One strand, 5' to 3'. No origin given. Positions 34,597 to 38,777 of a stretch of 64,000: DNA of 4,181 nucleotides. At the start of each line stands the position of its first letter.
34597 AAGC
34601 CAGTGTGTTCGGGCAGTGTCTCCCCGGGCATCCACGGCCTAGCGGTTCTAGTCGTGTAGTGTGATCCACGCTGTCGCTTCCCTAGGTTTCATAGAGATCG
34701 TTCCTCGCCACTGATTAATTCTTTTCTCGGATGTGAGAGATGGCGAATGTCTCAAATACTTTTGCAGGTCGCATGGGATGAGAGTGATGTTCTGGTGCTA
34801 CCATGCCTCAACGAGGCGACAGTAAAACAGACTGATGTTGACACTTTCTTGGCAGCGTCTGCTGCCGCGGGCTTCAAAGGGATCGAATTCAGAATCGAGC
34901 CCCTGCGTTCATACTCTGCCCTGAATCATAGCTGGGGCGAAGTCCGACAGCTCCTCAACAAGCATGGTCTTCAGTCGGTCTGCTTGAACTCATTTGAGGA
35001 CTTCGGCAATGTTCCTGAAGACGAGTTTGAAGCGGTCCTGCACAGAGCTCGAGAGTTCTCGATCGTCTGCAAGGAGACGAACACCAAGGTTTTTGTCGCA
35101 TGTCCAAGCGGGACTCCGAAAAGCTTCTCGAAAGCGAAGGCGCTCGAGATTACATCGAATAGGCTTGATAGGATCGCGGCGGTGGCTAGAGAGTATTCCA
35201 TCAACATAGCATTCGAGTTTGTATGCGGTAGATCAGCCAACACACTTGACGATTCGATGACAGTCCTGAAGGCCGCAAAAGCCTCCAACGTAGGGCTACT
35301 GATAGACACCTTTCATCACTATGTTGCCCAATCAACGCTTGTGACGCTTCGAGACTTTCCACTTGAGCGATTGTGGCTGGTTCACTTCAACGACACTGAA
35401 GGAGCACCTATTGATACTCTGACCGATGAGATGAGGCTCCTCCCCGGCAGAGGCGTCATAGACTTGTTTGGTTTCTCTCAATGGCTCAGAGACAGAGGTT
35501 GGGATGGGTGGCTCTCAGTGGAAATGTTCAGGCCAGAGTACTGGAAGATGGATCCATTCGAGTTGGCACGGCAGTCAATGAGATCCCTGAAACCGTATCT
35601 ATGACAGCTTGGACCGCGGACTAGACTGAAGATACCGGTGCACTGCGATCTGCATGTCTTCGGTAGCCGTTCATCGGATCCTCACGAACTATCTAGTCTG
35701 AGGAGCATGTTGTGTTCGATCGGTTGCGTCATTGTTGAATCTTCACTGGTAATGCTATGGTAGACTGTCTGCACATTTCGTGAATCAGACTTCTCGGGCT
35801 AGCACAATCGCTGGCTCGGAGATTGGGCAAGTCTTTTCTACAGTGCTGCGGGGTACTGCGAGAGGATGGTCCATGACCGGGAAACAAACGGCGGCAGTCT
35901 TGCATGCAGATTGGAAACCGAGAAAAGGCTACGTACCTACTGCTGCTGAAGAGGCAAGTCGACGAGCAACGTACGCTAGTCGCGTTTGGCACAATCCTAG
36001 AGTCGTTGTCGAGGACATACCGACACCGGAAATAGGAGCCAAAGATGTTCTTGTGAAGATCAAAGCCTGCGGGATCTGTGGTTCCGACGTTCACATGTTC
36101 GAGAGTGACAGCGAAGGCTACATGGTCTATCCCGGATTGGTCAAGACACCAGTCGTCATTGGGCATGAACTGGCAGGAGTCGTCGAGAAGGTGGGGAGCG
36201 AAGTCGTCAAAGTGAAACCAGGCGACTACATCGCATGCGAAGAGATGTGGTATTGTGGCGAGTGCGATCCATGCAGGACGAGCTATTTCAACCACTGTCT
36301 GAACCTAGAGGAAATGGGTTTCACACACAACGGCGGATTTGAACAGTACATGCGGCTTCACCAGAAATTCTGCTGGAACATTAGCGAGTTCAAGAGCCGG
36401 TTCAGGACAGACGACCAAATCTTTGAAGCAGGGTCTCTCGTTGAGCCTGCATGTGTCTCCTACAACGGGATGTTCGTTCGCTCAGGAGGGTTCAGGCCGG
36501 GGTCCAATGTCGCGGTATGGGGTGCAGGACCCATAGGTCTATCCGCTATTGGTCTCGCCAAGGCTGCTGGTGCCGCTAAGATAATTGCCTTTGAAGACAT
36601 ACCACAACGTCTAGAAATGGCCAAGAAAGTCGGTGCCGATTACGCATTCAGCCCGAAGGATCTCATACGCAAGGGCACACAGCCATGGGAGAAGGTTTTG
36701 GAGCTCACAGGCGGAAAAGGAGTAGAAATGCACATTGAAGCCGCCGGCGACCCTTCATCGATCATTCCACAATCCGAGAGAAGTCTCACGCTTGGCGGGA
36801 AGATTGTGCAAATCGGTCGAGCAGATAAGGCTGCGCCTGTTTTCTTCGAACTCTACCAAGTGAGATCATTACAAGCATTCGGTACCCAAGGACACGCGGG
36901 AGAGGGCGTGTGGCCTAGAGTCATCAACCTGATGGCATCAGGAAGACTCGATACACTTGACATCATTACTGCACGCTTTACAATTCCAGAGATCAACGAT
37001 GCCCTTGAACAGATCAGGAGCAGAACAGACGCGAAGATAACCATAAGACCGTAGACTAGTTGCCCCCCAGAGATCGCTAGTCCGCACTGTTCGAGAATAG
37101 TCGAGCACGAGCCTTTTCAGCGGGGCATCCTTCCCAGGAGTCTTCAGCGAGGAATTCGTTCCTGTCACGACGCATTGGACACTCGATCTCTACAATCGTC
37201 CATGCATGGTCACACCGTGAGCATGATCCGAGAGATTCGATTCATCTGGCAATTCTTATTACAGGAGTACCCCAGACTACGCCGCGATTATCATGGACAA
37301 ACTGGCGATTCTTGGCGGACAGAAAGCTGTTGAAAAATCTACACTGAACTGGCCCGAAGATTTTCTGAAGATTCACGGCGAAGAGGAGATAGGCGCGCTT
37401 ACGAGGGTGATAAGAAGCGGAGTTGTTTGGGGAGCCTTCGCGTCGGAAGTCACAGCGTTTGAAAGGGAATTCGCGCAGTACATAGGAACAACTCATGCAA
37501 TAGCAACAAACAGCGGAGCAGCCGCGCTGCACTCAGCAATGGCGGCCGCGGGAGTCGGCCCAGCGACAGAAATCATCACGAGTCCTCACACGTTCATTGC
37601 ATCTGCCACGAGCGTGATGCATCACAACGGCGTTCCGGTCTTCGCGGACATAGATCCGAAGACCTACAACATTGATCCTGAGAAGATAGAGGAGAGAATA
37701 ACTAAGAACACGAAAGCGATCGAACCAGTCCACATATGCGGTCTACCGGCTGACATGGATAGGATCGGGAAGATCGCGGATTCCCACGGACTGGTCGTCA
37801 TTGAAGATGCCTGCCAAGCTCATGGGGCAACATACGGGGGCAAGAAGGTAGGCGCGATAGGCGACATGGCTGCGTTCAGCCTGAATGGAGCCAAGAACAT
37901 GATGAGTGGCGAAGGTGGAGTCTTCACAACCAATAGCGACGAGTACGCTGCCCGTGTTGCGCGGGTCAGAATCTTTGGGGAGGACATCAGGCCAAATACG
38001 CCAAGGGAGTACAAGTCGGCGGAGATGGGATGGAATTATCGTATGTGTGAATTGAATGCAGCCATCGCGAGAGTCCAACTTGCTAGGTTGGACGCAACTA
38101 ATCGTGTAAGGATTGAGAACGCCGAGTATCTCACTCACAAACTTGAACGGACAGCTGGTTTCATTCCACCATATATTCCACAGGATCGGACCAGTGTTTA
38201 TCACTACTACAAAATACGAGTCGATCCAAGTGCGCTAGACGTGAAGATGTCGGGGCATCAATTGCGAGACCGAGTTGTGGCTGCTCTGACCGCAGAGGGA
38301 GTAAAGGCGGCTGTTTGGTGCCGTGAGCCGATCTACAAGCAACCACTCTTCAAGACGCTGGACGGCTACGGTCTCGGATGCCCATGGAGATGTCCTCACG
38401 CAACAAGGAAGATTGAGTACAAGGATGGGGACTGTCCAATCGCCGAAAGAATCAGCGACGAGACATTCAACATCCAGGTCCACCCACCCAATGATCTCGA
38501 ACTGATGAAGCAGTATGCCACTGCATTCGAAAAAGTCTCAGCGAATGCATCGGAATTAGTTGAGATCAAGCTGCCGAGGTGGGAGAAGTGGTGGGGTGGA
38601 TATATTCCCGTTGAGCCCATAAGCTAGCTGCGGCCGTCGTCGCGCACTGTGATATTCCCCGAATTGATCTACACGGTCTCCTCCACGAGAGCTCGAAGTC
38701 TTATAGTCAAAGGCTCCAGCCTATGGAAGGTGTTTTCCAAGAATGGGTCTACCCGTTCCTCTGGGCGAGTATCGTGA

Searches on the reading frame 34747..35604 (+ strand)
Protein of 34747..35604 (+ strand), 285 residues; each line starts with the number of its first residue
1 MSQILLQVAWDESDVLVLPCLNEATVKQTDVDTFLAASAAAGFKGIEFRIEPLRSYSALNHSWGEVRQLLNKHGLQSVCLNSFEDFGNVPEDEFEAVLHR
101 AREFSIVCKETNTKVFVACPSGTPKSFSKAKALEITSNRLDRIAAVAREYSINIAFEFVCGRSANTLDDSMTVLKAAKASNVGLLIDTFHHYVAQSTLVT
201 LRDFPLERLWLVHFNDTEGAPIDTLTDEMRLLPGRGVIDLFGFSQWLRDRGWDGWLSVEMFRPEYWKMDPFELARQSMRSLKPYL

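Call 8: search_protein_families(library=pfam, proteins=[window:34747-35604:+], max_evalue=0.001)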
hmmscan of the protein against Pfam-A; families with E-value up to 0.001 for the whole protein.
window:34747-35604:+ (285 aa): 1 family
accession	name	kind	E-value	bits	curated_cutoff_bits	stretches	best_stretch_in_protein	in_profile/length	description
PF01261.30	AP_endonuc_2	-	2.4e-35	122.8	31.1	1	36-283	2-248/249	Xylose isomerase-like TIM barrel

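Call 9: search_protein_families(library=ncbifam, proteins=[window:34747-35604:+], max_evalue=0.0001)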
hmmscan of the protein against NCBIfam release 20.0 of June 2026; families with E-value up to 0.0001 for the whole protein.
window:34747-35604:+ (285 aa): 6 families
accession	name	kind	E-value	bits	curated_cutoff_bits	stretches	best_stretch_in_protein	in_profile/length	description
NF042435.1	DhshikDhtase_QuiC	equivalog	5.3e-24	84.7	1200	1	34-281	17-261/635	3-dehydroshikimate dehydratase QuiC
NF041099.2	keto_glucon_epim_IolO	equivalog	1e-12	47.9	300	1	98-263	92-249/269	5-keto-L-gluconate epimerase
TIGR04379.1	myo_inos_iolE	equivalog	2.8e-12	46.8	290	1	27-282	21-287/290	myo-inosose-2 dehydratase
TIGR03234.1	OH-pyruv-isom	equivalog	2.7e-06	26.9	353.45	1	35-260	20-240/254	hydroxypyruvate isomerase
NF051856.1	PsicseEpim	equivalog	2.2e-05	24.4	300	1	114-259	107-244/287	D-psicose 3-epimerase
NF043033.1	OxoTetrIsom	equivalog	2.7e-05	24.1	325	0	33-259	20-236/251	2-oxo-tetronate isomerase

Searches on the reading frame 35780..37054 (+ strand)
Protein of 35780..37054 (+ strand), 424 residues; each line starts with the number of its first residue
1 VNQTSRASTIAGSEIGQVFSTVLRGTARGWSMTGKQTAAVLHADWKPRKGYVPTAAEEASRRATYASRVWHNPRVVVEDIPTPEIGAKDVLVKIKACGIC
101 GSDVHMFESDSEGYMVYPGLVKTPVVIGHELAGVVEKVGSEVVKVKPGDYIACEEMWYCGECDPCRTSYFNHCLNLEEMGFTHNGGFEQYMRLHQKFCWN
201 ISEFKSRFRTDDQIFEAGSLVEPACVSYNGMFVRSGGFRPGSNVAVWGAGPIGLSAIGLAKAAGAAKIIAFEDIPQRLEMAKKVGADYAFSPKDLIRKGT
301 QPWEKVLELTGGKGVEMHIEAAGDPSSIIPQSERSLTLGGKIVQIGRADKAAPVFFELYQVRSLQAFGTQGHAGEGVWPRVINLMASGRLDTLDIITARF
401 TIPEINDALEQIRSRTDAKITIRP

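Call 3: search_protein_families(library=pfam, proteins=[window:35780-37054:+], max_evalue=0.01)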
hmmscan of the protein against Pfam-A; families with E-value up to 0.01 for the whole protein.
window:35780-37054:+ (424 aa): 4 families
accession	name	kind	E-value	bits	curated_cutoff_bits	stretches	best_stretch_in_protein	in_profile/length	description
PF08240.17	ADH_N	-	2.4e-27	95.7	23.5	1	86-202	1-103/104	Alcohol dehydrogenase GroES-like domain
PF00107.32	ADH_zinc_N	-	1.8e-19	70.4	31.8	1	251-386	1-128/129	Zinc-binding dehydrogenase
PF16912.11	Glu_dehyd_C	-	0.0029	17.6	34.9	1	237-313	28-110/211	Glucose dehydrogenase C-terminus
PF01262.27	AlaDh_PNT_C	-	0.0058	16.5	23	1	229-287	14-74/214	Alanine dehydrogenase/PNT, C-terminal domain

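Call 4: search_protein_families(library=ncbifam, proteins=[window:35780-37054:+], max_evalue=0.01)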
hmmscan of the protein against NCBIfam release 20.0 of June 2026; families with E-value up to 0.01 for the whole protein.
window:35780-37054:+ (424 aa): 26 families (the best 25 are shown)
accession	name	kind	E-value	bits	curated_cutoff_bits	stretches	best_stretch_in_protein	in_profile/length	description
NF041097.1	keto_inos_dh_IolM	equivalog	1.2e-155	517.9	450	1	38-423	3-388/389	scyllo-inosose 3-dehydrogenase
TIGR00692.1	tdh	equivalog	3.3e-55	187.5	458.35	1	75-421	11-337/340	L-threonine 3-dehydrogenase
NF003808.0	PRK05396.1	equivalog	3e-53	180.9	380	1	74-422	12-338/341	L-threonine 3-dehydrogenase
NF007489.0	PRK10083.1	equivalog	2e-38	132.3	376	1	74-412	11-323/339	Zn-dependent oxidoreductase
TIGR03989.1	Rxyl_3153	subfamily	2.6e-36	125.7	440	1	74-414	13-360/370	NDMA-dependent alcohol dehydrogenase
TIGR03451.1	mycoS_dep_FDH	equivalog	1.9e-35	122.3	512.9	1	74-413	13-347/358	S-(hydroxymethyl)mycothiol dehydrogenase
NF007642.0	PRK10309.1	equivalog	3.5e-34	118.5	550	1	73-299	10-219/347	galactitol-1-phosphate 5-dehydrogenase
NF007375.0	PRK09880.1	equivalog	4.6e-34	117.7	469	1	84-419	24-338/344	L-idonate 5-dehydrogenase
NF010344.0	PRK13771.1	subfamily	4.8e-31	108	349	1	74-416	12-324/334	putative alcohol dehydrogenase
TIGR02818.1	adh_III_F_hyde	equivalog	7.7e-29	100.9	543.95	2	238-414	183-358/368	S-(hydroxymethyl)glutathione dehydrogenase/class III alcohol dehydrogenase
NF006940.0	PRK09422.1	equivalog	1.7e-26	93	344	1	69-294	6-215/338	alcohol dehydrogenase AdhP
NF041172.1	AcrlCoa_red_Thmprot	equivalog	4.4e-26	91.6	500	1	76-417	14-326/334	acryloyl-CoA reductase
TIGR03366.1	HpnZ_proposed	hypoth_equivalog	7e-26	91.2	328.1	1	86-354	4-261/315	putative phosphonate catabolism associated alcohol dehydrogenase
TIGR03201.1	dearomat_had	equivalog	7.9e-25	87.7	338.65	1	76-412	12-336/349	6-hydroxycyclohex-1-ene-1-carbonyl-CoA dehydrogenase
NF047908.1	AldhRedAhr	equivalog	1.7e-20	73.2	470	1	79-295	20-220/335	NADPH-dependent aldehyde reductase Ahr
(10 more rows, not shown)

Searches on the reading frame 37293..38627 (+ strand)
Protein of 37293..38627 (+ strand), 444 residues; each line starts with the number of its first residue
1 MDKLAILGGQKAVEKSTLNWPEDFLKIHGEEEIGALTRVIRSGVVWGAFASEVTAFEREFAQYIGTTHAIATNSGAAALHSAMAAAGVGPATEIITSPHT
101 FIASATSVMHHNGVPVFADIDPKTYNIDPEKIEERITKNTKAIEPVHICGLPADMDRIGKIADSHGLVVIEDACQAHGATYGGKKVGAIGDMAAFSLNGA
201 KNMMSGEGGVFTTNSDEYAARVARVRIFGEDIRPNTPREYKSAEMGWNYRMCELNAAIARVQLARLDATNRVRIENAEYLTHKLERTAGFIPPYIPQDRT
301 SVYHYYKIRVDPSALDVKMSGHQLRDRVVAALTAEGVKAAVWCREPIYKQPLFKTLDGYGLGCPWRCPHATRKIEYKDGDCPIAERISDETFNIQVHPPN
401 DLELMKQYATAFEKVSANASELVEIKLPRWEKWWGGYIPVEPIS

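Call 3: search_protein_families(library=pfam, proteins=[window:37293-38627:+], max_evalue=0.01)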
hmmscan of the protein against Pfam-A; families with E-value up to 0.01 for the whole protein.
window:37293-38627:+ (444 aa): 4 families
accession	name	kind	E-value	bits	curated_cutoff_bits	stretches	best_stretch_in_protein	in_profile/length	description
PF01041.23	DegT_DnrJ_EryC1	-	7.1e-101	338.4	19.8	1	29-360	4-324/360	DegT/DnrJ/EryC1/StrS aminotransferase family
PF01212.27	Beta_elim_lyase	-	3.4e-05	23.7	27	1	52-233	33-231/288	Beta-eliminating lyase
PF01053.26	Cys_Met_Meta_PP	-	5.1e-05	22.4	27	1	54-223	55-223/381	Cys/Met metabolism PLP-dependent enzyme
PF00266.25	Aminotran_5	-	0.00024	20.6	21.5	1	59-288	51-295/371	Aminotransferase class-V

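Call 4: search_protein_families(library=ncbifam, proteins=[window:37293-38627:+], max_evalue=0.01)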
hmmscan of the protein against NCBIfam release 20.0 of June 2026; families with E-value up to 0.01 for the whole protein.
window:37293-38627:+ (444 aa): 20 families
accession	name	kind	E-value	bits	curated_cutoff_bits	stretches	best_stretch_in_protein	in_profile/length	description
TIGR03588.1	PseC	equivalog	4.9e-69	233.1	423.5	1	30-355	11-338/380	UDP-4-amino-4,6-dideoxy-N-acetyl-beta-L-altrosamine transaminase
TIGR04181.1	NHT_00031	hypoth_equivalog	3.5e-59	200.5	420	1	35-355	15-337/359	LegC family aminotransferase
NF008658.2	PRK11658.1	equivalog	6.8e-58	196.1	631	1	29-339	13-320/379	UDP-4-amino-4-deoxy-L-arabinose aminotransferase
NF008687.0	PRK11706.1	equivalog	2.1e-53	181.4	375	1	31-315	12-301/375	dTDP-4-amino-4,6-dideoxygalactose transaminase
TIGR04427.1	PLP_DesI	equivalog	1.5e-46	159.3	650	1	51-355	52-342/390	dTDP-4-dehydro-6-deoxyglucose aminotransferase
NF011936.0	PRK15407.1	equivalog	4.2e-46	157.5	423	2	45-232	59-254/440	lipopolysaccharide biosynthesis protein RfbH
TIGR02379.1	ECA_wecE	subfamily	9.9e-45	152.9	434.85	1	58-312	38-299/376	dTDP-4-amino-4,6-dideoxy-D-glucose transaminase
NF005816.0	PRK07682.1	equivalog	4.3e-06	25.6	620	1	62-177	86-207/390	aminotransferase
TIGR01977.1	am_tr_V_EF2568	hypoth_equivalog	7.2e-06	25.2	377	1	113-211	111-211/376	cysteine desulfurase family protein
NF005305.0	PRK06836.1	equivalog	4e-05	23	376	1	58-143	90-174/396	pyridoxal phosphate-dependent aminotransferase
NF006003.0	PRK08133.1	equivalog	0.0011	17.8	522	1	51-188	66-203/396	O-succinylhomoserine sulfhydrylase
TIGR01328.1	met_gam_lyase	equivalog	0.002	17.1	549.7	1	52-176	60-184/391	methionine gamma-lyase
NF004621.0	PRK05957.1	equivalog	0.0023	16.7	498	1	70-172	93-199/389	pyridoxal phosphate-dependent aminotransferase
NF006488.0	PRK08912.1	equivalog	0.0027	16.7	498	1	70-179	90-193/387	aminotransferase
NF004770.0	PRK06108.1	subfamily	0.003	16.4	422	1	56-143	86-174/396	pyridoxal phosphate-dependent aminotransferase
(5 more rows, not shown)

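Call 48: search_solved_structures(query=window:37293-38627:+, max_evalue=1e-30)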
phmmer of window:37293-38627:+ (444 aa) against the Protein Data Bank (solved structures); distinct sequences matched with E-value up to 1e-30: 41.
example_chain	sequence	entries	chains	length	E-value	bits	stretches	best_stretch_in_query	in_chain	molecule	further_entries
8gyh_B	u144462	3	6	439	6.7e-79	269.4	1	1-420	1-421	DegT/DnrJ/EryC1/StrS family aminotransferase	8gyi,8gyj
7b0d_A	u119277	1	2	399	7.2e-63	216.6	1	31-310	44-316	Glutamine--scyllo-inositol transaminase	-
3bn1_A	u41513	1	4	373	1.9e-59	205.3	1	52-338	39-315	Perosamine synthetase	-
3dr7_A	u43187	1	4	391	2.2e-59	205.1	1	52-338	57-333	Putative perosamine synthetase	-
3dr4_A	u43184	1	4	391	1.5e-58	202.3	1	52-338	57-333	Putative perosamine synthetase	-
1b9h_A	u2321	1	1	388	3e-52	181.5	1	30-330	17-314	PROTEIN (3-AMINO-5-HYDROXYBENZOIC ACID SYNTHASE)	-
1b9i_A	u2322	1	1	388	3e-52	181.5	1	30-330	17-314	PROTEIN (3-AMINO-5-HYDROXYBENZOIC ACID SYNTHASE)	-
8y96_A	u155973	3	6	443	9.6e-51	176.6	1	53-425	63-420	DegT/DnrJ/EryC1/StrS family aminotransferase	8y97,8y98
7b0m_AAA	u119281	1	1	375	5.1e-50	174.2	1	50-267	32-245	Sugar aminotransferase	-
2oga_A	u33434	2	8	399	6.1e-50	174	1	33-311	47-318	Transaminase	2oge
7l7x_AAA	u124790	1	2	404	1.2e-49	173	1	31-369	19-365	DegT/DnrJ/EryC1/StrS aminotransferase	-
8sng_A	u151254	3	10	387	1.3e-49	172.9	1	28-318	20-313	UDP-4-amino-4-deoxy-L-arabinose--oxoglutarate aminotransferase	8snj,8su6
5w70_A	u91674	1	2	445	3.3e-49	171.5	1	4-335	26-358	L-glutamine:2-deoxy-scyllo-inosose aminotransferase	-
2c7t_A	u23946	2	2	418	5.3e-49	170.9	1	31-391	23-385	GLUTAMINE-2-DEOXY-SCYLLO-INOSOSE AMINOTRANSFERASE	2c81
5w71_A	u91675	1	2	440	5.6e-49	170.8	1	31-391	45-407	L-glutamine:2-deoxy-scyllo-inosose aminotransferase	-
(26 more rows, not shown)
